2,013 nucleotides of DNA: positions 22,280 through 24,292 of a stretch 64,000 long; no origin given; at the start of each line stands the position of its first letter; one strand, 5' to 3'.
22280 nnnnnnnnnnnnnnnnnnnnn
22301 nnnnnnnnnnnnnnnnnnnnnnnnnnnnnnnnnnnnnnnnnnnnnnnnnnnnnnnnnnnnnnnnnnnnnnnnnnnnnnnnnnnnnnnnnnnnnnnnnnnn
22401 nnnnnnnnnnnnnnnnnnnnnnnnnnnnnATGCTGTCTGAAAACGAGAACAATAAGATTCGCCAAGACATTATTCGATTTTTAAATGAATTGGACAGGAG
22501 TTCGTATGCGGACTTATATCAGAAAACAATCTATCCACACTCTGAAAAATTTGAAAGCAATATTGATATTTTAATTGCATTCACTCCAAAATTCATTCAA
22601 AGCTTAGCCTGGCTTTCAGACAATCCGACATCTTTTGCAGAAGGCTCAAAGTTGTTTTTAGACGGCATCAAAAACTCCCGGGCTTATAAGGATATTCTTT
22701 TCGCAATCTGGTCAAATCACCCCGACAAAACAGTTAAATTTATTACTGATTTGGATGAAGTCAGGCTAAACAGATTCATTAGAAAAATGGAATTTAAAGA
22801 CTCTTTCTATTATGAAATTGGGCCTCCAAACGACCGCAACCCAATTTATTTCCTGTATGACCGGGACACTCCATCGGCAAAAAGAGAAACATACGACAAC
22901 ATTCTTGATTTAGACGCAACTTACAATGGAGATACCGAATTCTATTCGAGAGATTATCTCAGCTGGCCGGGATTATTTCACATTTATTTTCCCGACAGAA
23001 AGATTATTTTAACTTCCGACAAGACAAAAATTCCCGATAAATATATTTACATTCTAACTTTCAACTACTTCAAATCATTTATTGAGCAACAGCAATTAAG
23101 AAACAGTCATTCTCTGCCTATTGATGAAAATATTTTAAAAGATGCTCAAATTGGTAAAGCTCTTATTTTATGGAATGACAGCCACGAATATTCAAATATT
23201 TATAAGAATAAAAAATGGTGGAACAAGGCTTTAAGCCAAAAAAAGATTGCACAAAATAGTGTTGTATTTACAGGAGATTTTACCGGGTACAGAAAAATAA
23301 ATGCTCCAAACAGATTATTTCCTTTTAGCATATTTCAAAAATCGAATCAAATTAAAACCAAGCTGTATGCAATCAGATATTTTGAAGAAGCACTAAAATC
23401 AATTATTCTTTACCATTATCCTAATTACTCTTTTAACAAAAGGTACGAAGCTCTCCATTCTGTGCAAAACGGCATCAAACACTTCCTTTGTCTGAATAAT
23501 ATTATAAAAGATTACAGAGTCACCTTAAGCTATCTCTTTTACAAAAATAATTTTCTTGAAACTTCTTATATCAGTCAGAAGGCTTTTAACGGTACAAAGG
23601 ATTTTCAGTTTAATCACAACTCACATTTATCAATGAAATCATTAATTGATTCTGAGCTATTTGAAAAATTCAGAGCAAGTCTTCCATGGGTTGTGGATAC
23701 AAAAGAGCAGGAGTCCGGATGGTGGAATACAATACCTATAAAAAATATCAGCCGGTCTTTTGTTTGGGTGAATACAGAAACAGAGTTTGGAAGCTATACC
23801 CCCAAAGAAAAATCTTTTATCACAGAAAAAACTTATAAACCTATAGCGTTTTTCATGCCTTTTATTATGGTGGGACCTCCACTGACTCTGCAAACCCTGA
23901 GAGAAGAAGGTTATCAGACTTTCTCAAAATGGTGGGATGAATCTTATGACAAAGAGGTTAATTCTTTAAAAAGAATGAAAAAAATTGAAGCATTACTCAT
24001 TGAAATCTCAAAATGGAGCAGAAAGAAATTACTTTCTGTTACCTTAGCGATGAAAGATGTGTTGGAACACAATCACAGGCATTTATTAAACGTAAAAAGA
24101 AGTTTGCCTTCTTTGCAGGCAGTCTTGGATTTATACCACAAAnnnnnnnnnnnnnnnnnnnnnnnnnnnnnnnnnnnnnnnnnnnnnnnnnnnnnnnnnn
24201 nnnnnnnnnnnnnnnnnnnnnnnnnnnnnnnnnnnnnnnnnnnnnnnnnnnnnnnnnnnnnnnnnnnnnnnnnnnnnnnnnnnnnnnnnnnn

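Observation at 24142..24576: Radical SAM enzyme with the auxiliary-cluster (twitch / half-SPASM) motif placed N-terminal to the CxxxCxxC core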

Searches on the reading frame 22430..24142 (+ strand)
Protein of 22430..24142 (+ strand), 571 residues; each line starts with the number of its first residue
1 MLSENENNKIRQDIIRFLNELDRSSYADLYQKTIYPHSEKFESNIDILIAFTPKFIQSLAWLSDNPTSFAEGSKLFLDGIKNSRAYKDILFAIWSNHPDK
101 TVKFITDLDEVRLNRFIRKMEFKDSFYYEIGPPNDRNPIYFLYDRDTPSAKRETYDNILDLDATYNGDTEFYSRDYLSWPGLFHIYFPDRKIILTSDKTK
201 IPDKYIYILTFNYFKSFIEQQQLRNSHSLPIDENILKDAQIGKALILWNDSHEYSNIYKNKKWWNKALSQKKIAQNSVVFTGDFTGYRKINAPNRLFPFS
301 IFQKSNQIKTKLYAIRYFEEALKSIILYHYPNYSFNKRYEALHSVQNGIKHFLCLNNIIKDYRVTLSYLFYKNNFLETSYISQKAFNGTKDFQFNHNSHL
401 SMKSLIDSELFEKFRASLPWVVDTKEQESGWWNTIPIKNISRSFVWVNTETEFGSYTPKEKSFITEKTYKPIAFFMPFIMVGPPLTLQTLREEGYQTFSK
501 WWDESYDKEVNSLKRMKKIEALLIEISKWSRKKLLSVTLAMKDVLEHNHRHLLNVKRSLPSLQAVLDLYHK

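Call 3: search_protein_families(library=ncbifam, proteins=[window:22430-24142:+], max_evalue=0.01)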
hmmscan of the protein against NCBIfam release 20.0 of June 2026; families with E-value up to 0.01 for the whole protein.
window:22430-24142:+ (571 aa): 0 families

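Call 4: search_protein_families(library=pfam, proteins=[window:22430-24142:+], max_evalue=0.01)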
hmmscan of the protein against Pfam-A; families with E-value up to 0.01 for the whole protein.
window:22430-24142:+ (571 aa): 0 families

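Call 16: search_protein_families(library=pfam, proteins=[window:22430-24142:+], max_evalue=1)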
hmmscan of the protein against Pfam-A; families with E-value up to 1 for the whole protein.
window:22430-24142:+ (571 aa): 0 families
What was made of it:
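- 22430..24145 (+): Translationally coupled upstream partner, 571 aa. Orphan family with a GT-B glycosyltransferase-like fold and an N-terminal helical domain. Invariant E466-K-T-Y-K-P471. No Pfam or NCBIfam hit (calls 3, 4, 16).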

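Call 23: find_homologous_proteins(query=window:22430-24142:+, max_evalue=0.001)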
Query window:22430-24142:+ (571 aa): 20 proteins with E <= 0.001 among 5164 candidates.
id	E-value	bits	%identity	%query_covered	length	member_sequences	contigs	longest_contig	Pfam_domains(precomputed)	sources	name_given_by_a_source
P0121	0.0e+0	1302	100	100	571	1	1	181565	-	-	-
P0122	3.2e-170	585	49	98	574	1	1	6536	-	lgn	-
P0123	3.0e-160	553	46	100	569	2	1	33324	-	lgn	-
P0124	9.5e-131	455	41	98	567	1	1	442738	-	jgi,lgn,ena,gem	-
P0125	3.8e-102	361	39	84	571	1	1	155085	-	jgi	jgi:hypothetical protein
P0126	5.2e-90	321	38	77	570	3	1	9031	-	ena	-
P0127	5.2e-89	317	38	77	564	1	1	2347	-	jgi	jgi:hypothetical protein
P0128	5.2e-87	311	37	78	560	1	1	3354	-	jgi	jgi:hypothetical protein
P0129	1.3e-82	296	37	77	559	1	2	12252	-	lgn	-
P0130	9.3e-82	293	34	83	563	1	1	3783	-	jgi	-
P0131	5.5e-81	291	35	77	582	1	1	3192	-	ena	-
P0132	1.4e-79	286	33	82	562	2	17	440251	-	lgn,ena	-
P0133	1.9e-76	276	32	87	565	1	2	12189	-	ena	-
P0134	1.4e-64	237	32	82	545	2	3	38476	-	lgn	-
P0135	1.1e-55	207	34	73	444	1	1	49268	-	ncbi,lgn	-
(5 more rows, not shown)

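Call 47: predict_structure(alignment_id=A2)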
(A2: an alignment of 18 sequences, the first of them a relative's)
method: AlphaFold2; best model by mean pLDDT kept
length: 571 residues; sequences in the alignment: 18
mean_pLDDT: 84.6   pTM: 0.78
mean pLDDT of the five models: 84.6, 84.1, 81.5, 80.9, 79.6
residues with pLDDT >= 90: 255; 70-90: 242; 50-70: 51; < 50: 23
segments of 3 or more residues with pLDDT < 50: 294-300, 302-306, 428-430, 453-456
pLDDT, mean of each block of 10 residues (from residue 1): 68 90 86 88 88 91 90 93 89 89 91 85 87 91 72 78 84 84 92 94 94 79 73 92 93 67 84 90 69 49 51 85 88 94 91 86 92 94 87 73 87 92 59 79 91 51 74 94 82 91 92 92 97 96 97 90 93 86
secondary structure, 60 per line:
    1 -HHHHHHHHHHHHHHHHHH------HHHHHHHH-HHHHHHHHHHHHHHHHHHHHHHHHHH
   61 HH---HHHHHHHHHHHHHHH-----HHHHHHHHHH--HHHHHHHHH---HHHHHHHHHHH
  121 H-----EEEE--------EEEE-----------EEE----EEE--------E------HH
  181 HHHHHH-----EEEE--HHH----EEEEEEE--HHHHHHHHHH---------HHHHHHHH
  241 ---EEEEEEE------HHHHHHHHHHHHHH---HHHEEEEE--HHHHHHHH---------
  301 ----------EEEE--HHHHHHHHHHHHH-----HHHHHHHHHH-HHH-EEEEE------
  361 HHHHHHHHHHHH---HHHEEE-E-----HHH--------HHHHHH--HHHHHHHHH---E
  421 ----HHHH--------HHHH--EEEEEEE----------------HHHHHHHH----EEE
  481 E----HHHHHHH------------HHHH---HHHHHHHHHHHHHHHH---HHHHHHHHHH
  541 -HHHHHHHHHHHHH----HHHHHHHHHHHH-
elements in order: H2-19 H26-33 H35-62 H66-80 H86-95 H98-106 H110-121 E127-130 E139-142 E154-156 E161-163 H179-186 E192-195 E205-211 H214-223 H233-240 E244-250 H257-270 E277-281 H284-291 E311-314 H317-329 H335-344 E350-354 H361-372 E379-381 H400-405 H408-416 H425-428 H437-440 E443-449 H466-473 E478-481 H486-492 H505-508 H512-527 H531-540 H542-554 H559-570
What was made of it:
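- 22430..24145 (+): AF2 pLDDT 84.6 (call 47).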

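Call 50: fold_search(model_id=the predicted structure, library=pdb)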
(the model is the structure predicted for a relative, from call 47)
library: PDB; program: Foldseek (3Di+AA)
matches with E <= 10: 349; with E <= 0.001: 3
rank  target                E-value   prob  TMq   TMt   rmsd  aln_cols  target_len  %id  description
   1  6jbr_A                4.3e-04  1.00  0.33  0.38   8.4       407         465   11  Tps1/UDP/T6P complex (released 2019-12-04)
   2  5hut_A                8.5e-04  1.00  0.32  0.38   8.5       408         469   12  Structure of Candida albicans trehalose-6-phosphate synthase in complex with UDP-glucose (released 2017-05-03)
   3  5huv_B                9.9e-04  1.00  0.29  0.34   9.7       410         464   12  Structure of Candida albicans trehalose-6-phosphate synthase E341R/E346R in complex with UDP-glucose (released 2017-05-03)
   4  6jbi_A                1.1e-03  1.00  0.32  0.37   8.9       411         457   11  Structure of Tps1 apo structure (released 2019-12-04)
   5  5hvo_A                1.3e-03  1.00  0.33  0.39   8.0       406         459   11  Structure of Aspergillus fumigatus trehalose-6-phosphate synthase B in complex with UDP and validoxylamine A (released 2017-05-03)
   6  5hvo_D                1.3e-03  1.00  0.31  0.37   9.1       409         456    9  Structure of Aspergillus fumigatus trehalose-6-phosphate synthase B in complex with UDP and validoxylamine A (released 2017-05-03)
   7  5hvl_A                1.4e-03  1.00  0.30  0.35   9.1       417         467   11  Structure of Candida albicans trehalose-6-phosphate synthase in complex with UDP and validoxylamine A (released 2017-05-03)
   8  5hvo_B                1.6e-03  1.00  0.32  0.38   8.9       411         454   10  Structure of Aspergillus fumigatus trehalose-6-phosphate synthase B in complex with UDP and validoxylamine A (released 2017-05-03)
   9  5hvm_B                1.6e-03  1.00  0.32  0.38   8.7       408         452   10  Structure of Aspergillus fumigatus trehalose-6-phosphate synthase A in complex with UDP and validoxylamine A (released 2017-05-03)
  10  4f96_A                1.6e-03  0.95  0.27  0.32  15.2       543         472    9  Crystal Structure of VldE, the pseudo-glycosyltransferase, in complex with GDP (released 2012-10-17)
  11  5huv_A                1.7e-03  1.00  0.31  0.36   9.2       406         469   11  Structure of Candida albicans trehalose-6-phosphate synthase E341R/E346R in complex with UDP-glucose (released 2017-05-03)
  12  9niq                  1.8e-03  0.99  0.28  0.33  10.3       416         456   11  Structure of Candida albicans trehalose-6-phosphate synthase in complex with 4456 (released 2025-08-20)
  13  5hut_B                2.0e-03  1.00  0.30  0.35   9.4       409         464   10  Structure of Candida albicans trehalose-6-phosphate synthase in complex with UDP-glucose (released 2017-05-03)
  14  5hvm_A                2.6e-03  0.99  0.31  0.37   9.0       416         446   10  Structure of Aspergillus fumigatus trehalose-6-phosphate synthase A in complex with UDP and validoxylamine A (released 2017-05-03)
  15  5hvo_C                2.7e-03  1.00  0.34  0.41   8.0       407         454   11  Structure of Aspergillus fumigatus trehalose-6-phosphate synthase B in complex with UDP and validoxylamine A (released 2017-05-03)
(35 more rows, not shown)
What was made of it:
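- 22430..24145 (+): Foldseek hits are all GT-B enzymes, E 4e-4, TM 0.33-0.38 (call 50).
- The partner protein has a GT-B fold (call 50). The coupled partner has a GT-B-like fold (call 50).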

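Call 68: find_encoding_contigs(protein=P0125, flank=8000, max_places=1)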
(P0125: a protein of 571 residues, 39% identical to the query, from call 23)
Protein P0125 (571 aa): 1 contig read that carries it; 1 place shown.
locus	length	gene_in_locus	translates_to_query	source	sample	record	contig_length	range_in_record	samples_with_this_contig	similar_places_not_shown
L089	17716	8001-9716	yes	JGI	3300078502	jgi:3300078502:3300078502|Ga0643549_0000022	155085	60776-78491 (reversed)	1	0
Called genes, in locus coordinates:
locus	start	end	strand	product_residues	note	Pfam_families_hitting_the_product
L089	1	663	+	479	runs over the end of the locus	PF00753:Lactamase_B, PF00581:Rhodanese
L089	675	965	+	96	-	-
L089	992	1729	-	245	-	PF13641:Glyco_tranf_2_3 (weak), PF00535:Glycos_transf_2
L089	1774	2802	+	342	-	PF01209:Ubie_methyltran (weak), PF02353:CMAS, PF13489:Methyltransf_23, PF13847:Methyltransf_31, PF08241:Methyltransf_11, PF08242:Methyltransf_12, PF13649:Methyltransf_25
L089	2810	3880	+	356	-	PF01040:UbiA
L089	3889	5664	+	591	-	PF13522:GATase_6, PF13537:GATase_7, PF00733:Asn_synthase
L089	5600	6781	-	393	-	-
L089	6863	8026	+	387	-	PF03721:UDPG_MGDP_dh_N, PF00984:UDPG_MGDP_dh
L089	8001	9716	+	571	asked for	-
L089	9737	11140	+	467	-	PF13186:SPASM (weak), PF04055:Radical_SAM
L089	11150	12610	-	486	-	-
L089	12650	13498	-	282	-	PF00535:Glycos_transf_2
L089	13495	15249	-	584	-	PF13522:GATase_6, PF13537:GATase_7, PF00733:Asn_synthase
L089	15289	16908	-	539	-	PF02543:Carbam_trans_N, PF16861:Carbam_trans_C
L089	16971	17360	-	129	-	PF13366:PDDEXK_3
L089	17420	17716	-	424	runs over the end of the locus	-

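Call 69: find_encoding_contigs(protein=P0132, flank=8000, max_places=1)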
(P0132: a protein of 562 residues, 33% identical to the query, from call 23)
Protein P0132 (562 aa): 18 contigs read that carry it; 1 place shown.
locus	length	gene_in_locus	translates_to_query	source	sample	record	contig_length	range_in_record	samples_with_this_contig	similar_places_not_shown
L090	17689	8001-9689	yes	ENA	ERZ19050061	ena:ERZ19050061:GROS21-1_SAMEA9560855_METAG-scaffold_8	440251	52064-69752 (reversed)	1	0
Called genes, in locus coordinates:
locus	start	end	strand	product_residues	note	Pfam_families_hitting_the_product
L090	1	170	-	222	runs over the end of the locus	PF01135:PCMT, PF00398:RrnaAD (faint), PF13847:Methyltransf_31 (weak)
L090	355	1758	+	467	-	PF02878:PGM_PMM_I, PF02879:PGM_PMM_II, PF02880:PGM_PMM_III, PF00408:PGM_PMM_IV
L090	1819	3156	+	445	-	PF12768:Rax2 (faint), PF18962:Por_Secre_tail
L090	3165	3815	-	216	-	PF13489:Methyltransf_23, PF13847:Methyltransf_31 (weak), PF08241:Methyltransf_11 (weak), PF08242:Methyltransf_12, PF13649:Methyltransf_25 (weak)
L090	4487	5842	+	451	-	PF00072:Response_reg, PF00158:Sigma54_activat, PF14532:Sigma54_activ_2, PF00004:AAA (weak), PF07728:AAA_5 (weak), PF25601:AAA_lid_14, PF02954:HTH_8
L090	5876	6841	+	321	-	PF01073:3Beta_HSD (faint), PF01370:Epimerase, PF16363:GDP_Man_Dehyd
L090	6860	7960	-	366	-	-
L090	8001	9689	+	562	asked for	-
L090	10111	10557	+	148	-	-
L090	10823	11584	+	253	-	-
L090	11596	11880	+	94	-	-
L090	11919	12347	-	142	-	-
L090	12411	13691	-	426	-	-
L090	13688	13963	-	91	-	PF12728:HTH_17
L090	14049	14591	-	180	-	-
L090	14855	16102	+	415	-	PF01546:Peptidase_M20 (weak), PF04389:Peptidase_M28, PF16254:DUF4910 (weak)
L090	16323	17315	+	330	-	PF07885:Ion_trans_2, PF02254:TrkA_N, PF02080:TrkA_C (weak)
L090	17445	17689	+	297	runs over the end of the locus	PF08241:Methyltransf_11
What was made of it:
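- L090 shows the partner family can occur without the rSAM (call 69).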
